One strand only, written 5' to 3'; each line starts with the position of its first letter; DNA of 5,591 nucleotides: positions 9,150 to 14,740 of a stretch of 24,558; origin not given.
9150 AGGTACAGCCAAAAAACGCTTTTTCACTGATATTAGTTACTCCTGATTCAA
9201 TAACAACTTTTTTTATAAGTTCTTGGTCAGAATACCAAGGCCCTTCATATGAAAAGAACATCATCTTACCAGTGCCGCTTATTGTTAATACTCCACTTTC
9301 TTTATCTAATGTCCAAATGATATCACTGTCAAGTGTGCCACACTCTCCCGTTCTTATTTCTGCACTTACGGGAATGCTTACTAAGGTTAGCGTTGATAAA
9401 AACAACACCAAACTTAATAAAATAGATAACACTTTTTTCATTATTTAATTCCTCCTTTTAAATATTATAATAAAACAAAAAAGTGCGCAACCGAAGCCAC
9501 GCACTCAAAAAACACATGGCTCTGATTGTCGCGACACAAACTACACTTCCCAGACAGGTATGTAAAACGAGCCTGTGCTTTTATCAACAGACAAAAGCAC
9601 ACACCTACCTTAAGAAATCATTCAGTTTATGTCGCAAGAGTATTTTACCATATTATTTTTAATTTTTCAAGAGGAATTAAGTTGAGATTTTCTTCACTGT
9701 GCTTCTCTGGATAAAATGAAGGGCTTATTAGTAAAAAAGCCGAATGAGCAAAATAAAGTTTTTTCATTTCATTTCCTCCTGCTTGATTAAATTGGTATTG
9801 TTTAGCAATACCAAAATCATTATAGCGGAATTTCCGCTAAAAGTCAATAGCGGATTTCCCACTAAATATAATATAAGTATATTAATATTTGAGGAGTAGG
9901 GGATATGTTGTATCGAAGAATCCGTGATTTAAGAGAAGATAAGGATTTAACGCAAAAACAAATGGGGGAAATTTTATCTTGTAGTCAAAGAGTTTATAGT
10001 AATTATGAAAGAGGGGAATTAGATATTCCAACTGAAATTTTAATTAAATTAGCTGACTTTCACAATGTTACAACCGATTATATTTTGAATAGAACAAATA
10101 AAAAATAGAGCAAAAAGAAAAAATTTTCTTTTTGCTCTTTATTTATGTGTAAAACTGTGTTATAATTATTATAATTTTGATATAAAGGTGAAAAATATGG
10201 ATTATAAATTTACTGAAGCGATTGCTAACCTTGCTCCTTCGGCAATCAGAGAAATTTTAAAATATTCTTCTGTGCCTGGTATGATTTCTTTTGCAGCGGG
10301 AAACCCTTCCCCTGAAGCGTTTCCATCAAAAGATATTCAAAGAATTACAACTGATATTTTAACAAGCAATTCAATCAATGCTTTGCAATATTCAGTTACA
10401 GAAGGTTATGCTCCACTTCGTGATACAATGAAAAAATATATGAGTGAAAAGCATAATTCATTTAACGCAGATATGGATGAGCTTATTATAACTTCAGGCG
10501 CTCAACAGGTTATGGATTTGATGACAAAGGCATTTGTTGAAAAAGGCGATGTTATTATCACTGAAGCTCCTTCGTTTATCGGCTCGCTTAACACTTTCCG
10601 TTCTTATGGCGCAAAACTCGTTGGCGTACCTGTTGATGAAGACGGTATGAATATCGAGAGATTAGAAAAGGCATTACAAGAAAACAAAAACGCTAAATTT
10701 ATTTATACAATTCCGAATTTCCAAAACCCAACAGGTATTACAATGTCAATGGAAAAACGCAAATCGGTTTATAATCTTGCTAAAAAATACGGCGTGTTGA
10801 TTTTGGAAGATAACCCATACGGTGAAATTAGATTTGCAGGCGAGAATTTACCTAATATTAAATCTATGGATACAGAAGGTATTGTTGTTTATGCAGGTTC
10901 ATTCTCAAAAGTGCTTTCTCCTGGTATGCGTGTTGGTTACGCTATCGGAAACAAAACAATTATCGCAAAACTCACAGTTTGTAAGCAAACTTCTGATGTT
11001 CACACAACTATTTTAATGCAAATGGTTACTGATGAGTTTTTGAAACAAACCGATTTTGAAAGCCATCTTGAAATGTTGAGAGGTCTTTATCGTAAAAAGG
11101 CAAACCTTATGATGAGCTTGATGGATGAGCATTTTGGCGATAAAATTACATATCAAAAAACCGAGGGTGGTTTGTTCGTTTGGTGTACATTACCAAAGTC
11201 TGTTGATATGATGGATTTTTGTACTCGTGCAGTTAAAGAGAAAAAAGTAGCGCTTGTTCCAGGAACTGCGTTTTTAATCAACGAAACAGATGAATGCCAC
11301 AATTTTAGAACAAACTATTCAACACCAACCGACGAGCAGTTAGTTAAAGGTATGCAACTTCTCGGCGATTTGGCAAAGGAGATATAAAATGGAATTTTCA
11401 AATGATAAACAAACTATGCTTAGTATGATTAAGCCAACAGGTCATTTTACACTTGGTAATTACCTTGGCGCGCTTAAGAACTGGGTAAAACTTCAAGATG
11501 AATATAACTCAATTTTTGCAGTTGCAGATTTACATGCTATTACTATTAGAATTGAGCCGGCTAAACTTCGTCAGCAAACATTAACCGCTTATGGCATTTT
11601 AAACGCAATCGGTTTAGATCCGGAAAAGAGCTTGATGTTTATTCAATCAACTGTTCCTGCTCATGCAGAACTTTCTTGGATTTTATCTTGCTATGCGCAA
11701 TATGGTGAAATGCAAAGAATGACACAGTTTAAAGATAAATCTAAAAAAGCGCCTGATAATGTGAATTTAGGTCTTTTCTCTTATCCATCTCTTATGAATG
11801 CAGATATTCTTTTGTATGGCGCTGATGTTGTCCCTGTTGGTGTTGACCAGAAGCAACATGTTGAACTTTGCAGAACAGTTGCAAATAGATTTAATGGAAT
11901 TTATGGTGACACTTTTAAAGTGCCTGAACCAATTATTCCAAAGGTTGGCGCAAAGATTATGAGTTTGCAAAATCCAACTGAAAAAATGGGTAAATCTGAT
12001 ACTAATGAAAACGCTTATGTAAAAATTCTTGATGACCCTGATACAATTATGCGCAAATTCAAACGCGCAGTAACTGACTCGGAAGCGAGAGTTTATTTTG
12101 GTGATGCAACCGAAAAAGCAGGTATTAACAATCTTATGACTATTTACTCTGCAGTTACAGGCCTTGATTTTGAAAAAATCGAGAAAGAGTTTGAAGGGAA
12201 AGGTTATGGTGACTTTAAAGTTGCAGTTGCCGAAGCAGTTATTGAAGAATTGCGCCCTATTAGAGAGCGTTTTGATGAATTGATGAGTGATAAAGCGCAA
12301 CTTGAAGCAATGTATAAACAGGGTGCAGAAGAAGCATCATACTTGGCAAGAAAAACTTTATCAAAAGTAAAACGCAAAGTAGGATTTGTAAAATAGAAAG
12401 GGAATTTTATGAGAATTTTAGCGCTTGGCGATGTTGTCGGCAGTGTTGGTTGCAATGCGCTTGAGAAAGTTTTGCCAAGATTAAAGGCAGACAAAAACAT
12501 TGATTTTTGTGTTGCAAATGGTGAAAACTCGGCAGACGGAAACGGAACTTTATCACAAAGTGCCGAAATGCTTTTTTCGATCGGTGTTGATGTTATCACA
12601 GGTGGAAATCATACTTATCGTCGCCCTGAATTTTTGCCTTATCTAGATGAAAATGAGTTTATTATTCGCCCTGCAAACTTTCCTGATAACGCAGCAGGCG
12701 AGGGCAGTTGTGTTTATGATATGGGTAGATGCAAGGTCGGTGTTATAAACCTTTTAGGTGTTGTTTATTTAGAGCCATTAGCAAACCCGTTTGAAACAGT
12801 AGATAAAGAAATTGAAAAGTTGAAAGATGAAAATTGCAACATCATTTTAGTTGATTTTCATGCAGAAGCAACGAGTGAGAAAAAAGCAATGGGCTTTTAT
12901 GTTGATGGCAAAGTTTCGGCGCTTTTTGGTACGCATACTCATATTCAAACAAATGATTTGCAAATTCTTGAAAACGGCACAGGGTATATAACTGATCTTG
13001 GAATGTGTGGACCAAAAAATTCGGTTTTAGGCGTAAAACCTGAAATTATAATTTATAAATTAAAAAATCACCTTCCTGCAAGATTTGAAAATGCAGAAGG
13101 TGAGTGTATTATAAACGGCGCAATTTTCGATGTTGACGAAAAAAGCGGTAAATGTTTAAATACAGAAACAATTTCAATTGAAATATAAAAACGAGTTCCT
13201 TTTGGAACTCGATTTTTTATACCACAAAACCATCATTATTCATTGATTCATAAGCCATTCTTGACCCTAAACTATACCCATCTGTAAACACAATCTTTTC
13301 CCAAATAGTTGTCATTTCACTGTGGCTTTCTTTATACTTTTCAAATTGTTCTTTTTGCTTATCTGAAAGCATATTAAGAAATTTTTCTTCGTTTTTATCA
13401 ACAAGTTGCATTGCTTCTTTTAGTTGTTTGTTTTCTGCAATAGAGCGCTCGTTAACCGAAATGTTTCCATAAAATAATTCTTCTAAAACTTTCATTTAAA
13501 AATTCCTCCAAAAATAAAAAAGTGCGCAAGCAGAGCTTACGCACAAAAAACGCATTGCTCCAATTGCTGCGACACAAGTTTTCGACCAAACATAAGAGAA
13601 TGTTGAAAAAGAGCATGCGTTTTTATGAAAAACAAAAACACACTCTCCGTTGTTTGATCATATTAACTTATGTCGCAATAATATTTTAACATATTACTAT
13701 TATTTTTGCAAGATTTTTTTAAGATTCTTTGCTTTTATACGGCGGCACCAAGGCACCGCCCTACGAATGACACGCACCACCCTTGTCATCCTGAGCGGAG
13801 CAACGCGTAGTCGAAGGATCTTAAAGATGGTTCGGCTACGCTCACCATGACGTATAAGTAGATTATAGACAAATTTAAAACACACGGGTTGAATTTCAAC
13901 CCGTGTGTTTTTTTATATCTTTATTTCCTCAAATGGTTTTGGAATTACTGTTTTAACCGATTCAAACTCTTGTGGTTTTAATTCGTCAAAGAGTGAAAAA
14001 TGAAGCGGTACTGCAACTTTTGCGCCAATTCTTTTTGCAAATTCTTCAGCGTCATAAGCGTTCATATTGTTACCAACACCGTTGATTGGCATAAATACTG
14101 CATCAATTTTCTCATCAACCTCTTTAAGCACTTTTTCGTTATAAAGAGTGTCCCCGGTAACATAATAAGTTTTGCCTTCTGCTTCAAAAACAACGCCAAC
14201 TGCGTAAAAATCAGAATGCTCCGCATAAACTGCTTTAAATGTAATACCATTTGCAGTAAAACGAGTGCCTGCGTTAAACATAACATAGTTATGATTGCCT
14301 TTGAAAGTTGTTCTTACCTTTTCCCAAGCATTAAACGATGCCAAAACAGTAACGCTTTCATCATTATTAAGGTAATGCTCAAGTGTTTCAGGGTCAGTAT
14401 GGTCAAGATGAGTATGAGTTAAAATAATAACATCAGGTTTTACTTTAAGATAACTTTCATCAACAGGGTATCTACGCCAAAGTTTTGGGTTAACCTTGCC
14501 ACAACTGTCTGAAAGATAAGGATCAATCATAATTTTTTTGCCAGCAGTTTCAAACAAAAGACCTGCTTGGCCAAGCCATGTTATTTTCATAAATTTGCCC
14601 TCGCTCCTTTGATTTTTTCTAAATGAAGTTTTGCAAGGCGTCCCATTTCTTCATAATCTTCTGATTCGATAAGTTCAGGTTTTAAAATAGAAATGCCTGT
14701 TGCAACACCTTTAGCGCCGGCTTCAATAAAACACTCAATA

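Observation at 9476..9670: Unexplained ~160-nt structured RNA with its own promoter and terminator, in two diverged copies with compensatory changes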

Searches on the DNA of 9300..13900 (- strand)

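Call 4: search_rna_families(source=window, start=9300, end=13900, threshold=evalue, max_evalue=10, show_alignments=4)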
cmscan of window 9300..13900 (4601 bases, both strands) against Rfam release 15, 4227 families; matches with E-value up to 10: 9.
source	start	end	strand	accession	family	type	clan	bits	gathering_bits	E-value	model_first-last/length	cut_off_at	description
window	13463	13489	+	RF01351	CRISPR-DR42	Gene; CRISPR;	-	27.6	40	0.68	1-29/29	no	CRISPR RNA direct repeat element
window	10099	10148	-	RF02907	patAB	Cis-reg; leader;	-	24.2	92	1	1-57/57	no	patAB leader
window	9439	9492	-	RF02934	caiA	Gene; sRNA;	-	23.6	55.5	1.1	1-78/78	no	caiA RNA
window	12201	12271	+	RF01615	ceN111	Gene; snRNA; snoRNA; CD-box;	-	22.2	43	1.4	1-70/70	no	Nematode snoRNA ceN111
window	11749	11822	+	RF00611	SNORD111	Gene; snRNA; snoRNA; CD-box;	-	20.9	46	4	1-89/89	no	Small nucleolar RNA SNORD111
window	9819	9911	-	RF01934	bxd_6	Gene; lncRNA;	-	18.9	50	4.3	1-93/93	no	Bithoraxoid conserved region 6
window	9644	9781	+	RF00113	SIB_RNA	Gene; antitoxin;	-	17.3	56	6.7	1-147/147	no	Short Intergenic Abundant RNA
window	10074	10140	+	RF01669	P14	Gene; sRNA;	-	16.6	45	7.7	1-146/146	no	Pseudomonas sRNA P14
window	13096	13218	+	RF02453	ncr952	Gene; sRNA;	-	16.4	100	2.6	1-143/143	no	Bacillus sRNA ncr952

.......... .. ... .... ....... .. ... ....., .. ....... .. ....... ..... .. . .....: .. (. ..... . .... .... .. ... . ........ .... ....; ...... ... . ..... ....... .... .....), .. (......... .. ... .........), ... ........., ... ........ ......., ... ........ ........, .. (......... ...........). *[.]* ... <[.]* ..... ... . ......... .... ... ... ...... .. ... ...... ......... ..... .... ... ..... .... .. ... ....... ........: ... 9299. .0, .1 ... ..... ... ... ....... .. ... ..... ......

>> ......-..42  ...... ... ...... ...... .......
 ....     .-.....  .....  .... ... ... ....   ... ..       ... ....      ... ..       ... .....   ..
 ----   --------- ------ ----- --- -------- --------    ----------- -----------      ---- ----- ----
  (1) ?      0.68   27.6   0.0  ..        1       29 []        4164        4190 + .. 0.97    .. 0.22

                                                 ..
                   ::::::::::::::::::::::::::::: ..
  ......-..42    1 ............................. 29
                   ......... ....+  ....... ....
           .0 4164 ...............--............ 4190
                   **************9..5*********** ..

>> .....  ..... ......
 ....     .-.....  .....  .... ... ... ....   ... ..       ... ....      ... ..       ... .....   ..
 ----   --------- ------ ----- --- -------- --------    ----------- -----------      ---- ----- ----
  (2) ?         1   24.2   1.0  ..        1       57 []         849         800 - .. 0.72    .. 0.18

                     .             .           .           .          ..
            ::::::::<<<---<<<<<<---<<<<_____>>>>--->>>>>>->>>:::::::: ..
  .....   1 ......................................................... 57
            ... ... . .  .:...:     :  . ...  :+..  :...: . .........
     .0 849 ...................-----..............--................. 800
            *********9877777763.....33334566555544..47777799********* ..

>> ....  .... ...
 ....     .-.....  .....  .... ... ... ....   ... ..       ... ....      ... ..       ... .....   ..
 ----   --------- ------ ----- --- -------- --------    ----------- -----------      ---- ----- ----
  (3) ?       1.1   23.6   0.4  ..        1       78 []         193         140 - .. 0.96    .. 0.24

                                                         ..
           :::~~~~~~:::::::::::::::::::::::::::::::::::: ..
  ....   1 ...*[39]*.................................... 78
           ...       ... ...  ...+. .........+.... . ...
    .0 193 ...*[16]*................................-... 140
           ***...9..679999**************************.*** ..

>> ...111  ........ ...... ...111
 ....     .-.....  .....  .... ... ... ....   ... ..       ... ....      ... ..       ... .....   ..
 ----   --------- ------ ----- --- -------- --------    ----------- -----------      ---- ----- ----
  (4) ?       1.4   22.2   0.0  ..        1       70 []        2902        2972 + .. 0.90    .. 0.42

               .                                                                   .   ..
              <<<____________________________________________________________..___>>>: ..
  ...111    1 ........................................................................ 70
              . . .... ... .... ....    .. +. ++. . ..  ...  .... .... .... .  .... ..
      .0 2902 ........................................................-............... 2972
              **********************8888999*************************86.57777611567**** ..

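Call 62: search_dna_similar(query=window:9476-9640:-, collection=phages, mode=distant, max_evalue=0.001, max_rows=15)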
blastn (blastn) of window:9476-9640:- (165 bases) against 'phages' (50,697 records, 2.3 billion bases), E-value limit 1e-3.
Records with a match: 2; places in all: 2; records where one place covers at least 80% of the query: 0.
Best place of each record, by identity: 60-80% 2.
By first word of the organism name: Bacteriophage 2.
By host as written in the record: - 2.
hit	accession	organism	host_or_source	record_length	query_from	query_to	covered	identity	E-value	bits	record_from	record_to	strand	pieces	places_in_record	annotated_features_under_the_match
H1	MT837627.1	Bacteriophage sp.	human fecal samples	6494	37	164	78%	71.8%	2e-5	55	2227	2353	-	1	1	record has no annotation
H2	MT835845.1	Bacteriophage sp.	human fecal samples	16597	58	164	65%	74.3%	4e-8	63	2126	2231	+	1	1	record has no annotation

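Call 82: get_annotated_region(hit=H2, flank=9000)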
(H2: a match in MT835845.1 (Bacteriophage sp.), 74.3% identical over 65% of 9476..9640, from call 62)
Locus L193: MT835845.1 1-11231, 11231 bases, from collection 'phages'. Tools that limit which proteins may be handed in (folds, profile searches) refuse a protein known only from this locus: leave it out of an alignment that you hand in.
description: UNVERIFIED: Bacteriophage sp. clone scaffold_810 genomic sequence.
organism: Bacteriophage sp. (NCBI taxid 38018)
taxonomy: Viruses
host: -; source: human fecal samples; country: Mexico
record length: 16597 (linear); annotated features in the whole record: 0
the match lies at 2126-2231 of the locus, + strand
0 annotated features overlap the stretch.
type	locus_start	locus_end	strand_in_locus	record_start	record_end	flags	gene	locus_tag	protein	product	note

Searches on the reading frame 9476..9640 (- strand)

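Call 84: search_protein_families(library=pfam, proteins=[L193:751-1965:+, L193:2285-3259:+, L193:3322-4200:-, L193:4271-5530:-, L193:5533-6255:-, L193:6252-7301:-, L193:7270-8298:-, L193:8313-9260:-, L193:9323-10810:-], max_evalue=0.00001)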
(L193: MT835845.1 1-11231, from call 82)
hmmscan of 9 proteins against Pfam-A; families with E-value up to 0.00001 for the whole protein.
L193:751-1965:+ (404 aa): 1 family
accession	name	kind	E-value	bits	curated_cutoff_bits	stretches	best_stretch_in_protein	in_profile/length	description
PF00753.33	Lactamase_B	-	4.8e-21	76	22.7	1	73-267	2-195/196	Metallo-beta-lactamase superfamily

L193:2285-3259:+ (324 aa): 0 families

L193:3322-4200:- (292 aa): 2 families
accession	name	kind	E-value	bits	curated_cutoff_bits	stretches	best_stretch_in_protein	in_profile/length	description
PF03755.18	YicC-like_N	-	2.1e-47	161.8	25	1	2-156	1-155/156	Endoribonuclease YicC-like, N-terminal region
PF08340.16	YicC-like_C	-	2e-45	154.2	27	1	176-292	4-120/120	Endoribonuclease YicC-like, C-terminal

L193:4271-5530:- (419 aa): 2 families
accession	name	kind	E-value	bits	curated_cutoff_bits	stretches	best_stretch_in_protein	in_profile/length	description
PF06838.17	Met_gamma_lyase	-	7.4e-170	565.3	24.2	1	12-411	3-404/405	Methionine gamma-lyase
PF01053.26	Cys_Met_Meta_PP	-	4.9e-06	25.8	27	1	52-249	37-218/381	Cys/Met metabolism PLP-dependent enzyme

L193:5533-6255:- (240 aa): 3 families
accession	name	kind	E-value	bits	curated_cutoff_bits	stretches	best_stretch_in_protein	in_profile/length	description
PF00583.31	Acetyltransf_1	-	1.9e-09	38.3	20.7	1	124-228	6-116/116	Acetyltransferase (GNAT) family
PF13508.13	Acetyltransf_7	-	2.5e-09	37.8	27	1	153-229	3-83/84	Acetyltransferase (GNAT) domain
PF13673.13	Acetyltransf_10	-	9e-08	32.6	23.6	1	147-233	25-112/128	Acetyltransferase (GNAT) domain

L193:6252-7301:- (349 aa): 1 family
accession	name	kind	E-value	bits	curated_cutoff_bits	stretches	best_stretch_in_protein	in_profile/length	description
PF05343.19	Peptidase_M42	-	6.6e-86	288.4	23.2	1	52-338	1-292/292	M42 glutamyl aminopeptidase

L193:7270-8298:- (342 aa): 3 families
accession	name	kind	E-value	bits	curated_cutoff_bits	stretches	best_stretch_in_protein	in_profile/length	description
PF05343.19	Peptidase_M42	-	2.7e-70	237.2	23.2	1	46-329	1-292/292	M42 glutamyl aminopeptidase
PF01546.33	Peptidase_M20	-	5.3e-08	33.5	24.6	1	166-335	28-205/206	Peptidase family M20/M25/M40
PF04389.22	Peptidase_M28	-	1.9e-07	31.5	21.3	0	167-216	28-77/193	Peptidase family M28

L193:8313-9260:- (315 aa): 1 family
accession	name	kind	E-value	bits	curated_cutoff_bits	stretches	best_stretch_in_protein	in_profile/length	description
PF00126.33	HTH_1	-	1.6e-17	63.7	26.6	1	5-61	3-59/60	Bacterial regulatory helix-turn-helix protein, lysR family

L193:9323-10810:- (495 aa): 10 families
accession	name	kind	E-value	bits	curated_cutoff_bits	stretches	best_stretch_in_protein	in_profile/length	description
PF02906.19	Fe_hyd_lg_C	-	8.9e-59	199.5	22.1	1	226-454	2-245/245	Iron only hydrogenase large subunit, C-terminal domain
PF00037.32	Fer4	-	4e-16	58.5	21.1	2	133-154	2-23/24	4Fe-4S binding domain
PF12838.12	Fer4_7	-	5.2e-15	56.1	27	2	107-153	2-52/52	4Fe-4S dicluster domain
PF12837.12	Fer4_6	-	8.8e-14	51.1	25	2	132-154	2-24/24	4Fe-4S binding domain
PF25160.1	LdpA_Fe-S-bd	-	3e-11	43.4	27.6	1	158-208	6-48/49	LdpA Fe-S cluster-binding domain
PF13484.11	Fer4_16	-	2.4e-09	38.3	30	1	138-200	1-65/66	4Fe-4S double cluster binding domain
PF13237.11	Fer4_10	-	5.4e-09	36.3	25.5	1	133-199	3-53/53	4Fe-4S dicluster domain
PF12797.12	Fer4_2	-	5.8e-09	35.8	24.5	0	182-200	4-22/22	4Fe-4S binding domain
PF13187.11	Fer4_9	-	3.2e-08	33.9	27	0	106-154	1-52/52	4Fe-4S dicluster domain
PF14697.11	Fer4_21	-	7.2e-07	29.7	35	0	106-154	7-57/59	4Fe-4S dicluster domain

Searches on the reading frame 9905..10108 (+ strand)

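Call 10: search_protein_families(library=pfam, proteins=[window:9905-10108:+], max_evalue=0.01)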
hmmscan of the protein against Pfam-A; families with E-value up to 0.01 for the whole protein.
window:9905-10108:+ (67 aa): 5 families
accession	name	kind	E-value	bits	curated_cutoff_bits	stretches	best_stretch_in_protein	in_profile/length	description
PF01381.28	HTH_3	-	8.4e-13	48.6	23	1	6-60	1-55/55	Helix-turn-helix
PF12844.13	HTH_19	-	1.6e-09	38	30.2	1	4-65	2-63/64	Helix-turn-helix domain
PF13560.12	HTH_31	-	3.3e-09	37.4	27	1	4-57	4-58/64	Helix-turn-helix domain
PF13744.12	HTH_37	-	0.00058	20.1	27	1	2-40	19-57/80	Helix-turn-helix domain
PF15731.11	MqsA_antitoxin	-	0.0021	18.6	30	1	5-49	73-116/131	Antitoxin component of bacterial toxin-antitoxin system, MqsA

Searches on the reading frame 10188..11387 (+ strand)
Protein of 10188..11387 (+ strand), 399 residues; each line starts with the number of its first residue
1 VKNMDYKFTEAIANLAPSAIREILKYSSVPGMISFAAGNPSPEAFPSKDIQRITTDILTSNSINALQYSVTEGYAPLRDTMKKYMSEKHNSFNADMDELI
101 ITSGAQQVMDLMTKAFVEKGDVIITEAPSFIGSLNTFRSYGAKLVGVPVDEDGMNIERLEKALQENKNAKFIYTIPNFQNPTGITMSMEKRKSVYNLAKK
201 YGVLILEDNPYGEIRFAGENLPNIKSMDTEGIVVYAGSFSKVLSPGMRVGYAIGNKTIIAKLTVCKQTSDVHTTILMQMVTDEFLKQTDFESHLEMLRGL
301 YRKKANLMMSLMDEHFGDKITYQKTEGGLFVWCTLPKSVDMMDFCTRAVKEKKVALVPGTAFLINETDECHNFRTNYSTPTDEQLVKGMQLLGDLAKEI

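Call 10: search_protein_families(library=pfam, proteins=[window:10188-11387:+], max_evalue=0.01)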
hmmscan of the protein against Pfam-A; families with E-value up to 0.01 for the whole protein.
window:10188-11387:+ (399 aa): 5 families
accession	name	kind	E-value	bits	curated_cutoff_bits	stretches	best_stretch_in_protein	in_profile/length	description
PF00155.27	Aminotran_1_2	-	1.4e-36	126.9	19.7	1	32-386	3-355/361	Aminotransferase class I and II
PF12897.13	Asp_aminotransf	-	2.3e-10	40.3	27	1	117-390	120-403/421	Aspartate amino-transferase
PF01053.26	Cys_Met_Meta_PP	-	4.1e-05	22.7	27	1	96-210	68-175/381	Cys/Met metabolism PLP-dependent enzyme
PF01041.23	DegT_DnrJ_EryC1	-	8.2e-05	22.4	19.8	1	101-209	45-146/360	DegT/DnrJ/EryC1/StrS aminotransferase family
PF01212.27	Beta_elim_lyase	-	0.0011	18.9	27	1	140-207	94-167/288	Beta-eliminating lyase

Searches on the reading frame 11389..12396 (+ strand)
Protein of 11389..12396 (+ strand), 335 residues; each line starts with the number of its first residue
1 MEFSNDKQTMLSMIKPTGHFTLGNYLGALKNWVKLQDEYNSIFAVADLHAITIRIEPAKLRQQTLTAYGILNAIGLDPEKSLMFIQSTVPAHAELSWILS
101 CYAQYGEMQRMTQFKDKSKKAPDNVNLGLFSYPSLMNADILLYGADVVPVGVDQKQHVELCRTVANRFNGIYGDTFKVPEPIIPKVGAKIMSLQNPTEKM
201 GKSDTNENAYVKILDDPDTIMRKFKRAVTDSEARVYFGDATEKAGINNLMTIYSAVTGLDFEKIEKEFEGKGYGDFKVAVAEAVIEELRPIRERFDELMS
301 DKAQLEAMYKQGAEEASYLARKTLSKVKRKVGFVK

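Call 10: search_protein_families(library=pfam, proteins=[window:11389-12396:+], max_evalue=0.01)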
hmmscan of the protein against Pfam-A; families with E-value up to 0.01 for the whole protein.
window:11389-12396:+ (335 aa): 1 family
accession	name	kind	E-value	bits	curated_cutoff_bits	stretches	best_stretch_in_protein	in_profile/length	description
PF00579.31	tRNA-synt_1b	-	1.9e-69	234.6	21.1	1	6-288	4-291/292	tRNA synthetases class I (W and Y)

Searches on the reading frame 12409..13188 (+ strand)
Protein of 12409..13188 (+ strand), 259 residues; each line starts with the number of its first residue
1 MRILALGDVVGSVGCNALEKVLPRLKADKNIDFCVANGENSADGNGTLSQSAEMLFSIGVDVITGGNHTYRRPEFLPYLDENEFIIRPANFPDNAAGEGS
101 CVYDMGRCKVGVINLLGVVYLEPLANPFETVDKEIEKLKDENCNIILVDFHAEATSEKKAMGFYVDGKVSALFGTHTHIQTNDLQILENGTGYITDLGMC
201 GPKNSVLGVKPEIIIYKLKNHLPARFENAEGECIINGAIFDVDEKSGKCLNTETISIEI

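Call 10: search_protein_families(library=pfam, proteins=[window:12409-13188:+], max_evalue=0.01)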
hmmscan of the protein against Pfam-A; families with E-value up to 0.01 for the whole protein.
window:12409-13188:+ (259 aa): 2 families
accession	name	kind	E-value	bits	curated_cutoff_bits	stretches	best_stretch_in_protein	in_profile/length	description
PF13277.11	YmdB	-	9.5e-101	336.7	27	1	4-255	1-253/253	YmdB-like protein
PF00149.33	Metallophos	-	6.3e-09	37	21.5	1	1-179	1-190/191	Calcineurin-like phosphoesterase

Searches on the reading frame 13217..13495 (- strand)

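Call 10: search_protein_families(library=pfam, proteins=[window:13217-13495:-], max_evalue=0.01)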
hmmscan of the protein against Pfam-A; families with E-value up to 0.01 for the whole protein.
window:13217-13495:- (92 aa): 2 families
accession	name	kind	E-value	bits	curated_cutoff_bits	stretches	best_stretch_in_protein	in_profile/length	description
PF20648.2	DUF6809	-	2e-21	77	27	1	1-83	1-84/85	Family of unknown function (DUF6809)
PF20865.2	FAM186A-B_C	-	0.0024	18.2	37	1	16-68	80-132/229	FAM186A/B, C-terminal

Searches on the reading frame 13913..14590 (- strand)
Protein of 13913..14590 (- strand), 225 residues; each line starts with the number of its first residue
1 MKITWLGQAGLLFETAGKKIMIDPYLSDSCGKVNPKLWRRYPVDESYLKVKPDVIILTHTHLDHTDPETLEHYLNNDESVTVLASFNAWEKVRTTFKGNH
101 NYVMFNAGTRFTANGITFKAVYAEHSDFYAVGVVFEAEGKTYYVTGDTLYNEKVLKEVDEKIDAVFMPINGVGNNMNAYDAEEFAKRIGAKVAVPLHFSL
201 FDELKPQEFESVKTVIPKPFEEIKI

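Call 10: search_protein_families(library=pfam, proteins=[window:13913-14590:-], max_evalue=0.01)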
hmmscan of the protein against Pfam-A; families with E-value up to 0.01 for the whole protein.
window:13913-14590:- (225 aa): 3 families
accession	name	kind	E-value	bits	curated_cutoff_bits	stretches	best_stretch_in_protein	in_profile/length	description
PF13483.12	Lactamase_B_3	-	5.4e-19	69.2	24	1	2-197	1-160/160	Beta-lactamase superfamily domain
PF12706.13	Lactamase_B_2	-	1.7e-18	67.4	27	1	19-198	2-200/200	Beta-lactamase superfamily domain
PF00753.33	Lactamase_B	-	8.6e-07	29.5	22.7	1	11-65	9-57/196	Metallo-beta-lactamase superfamily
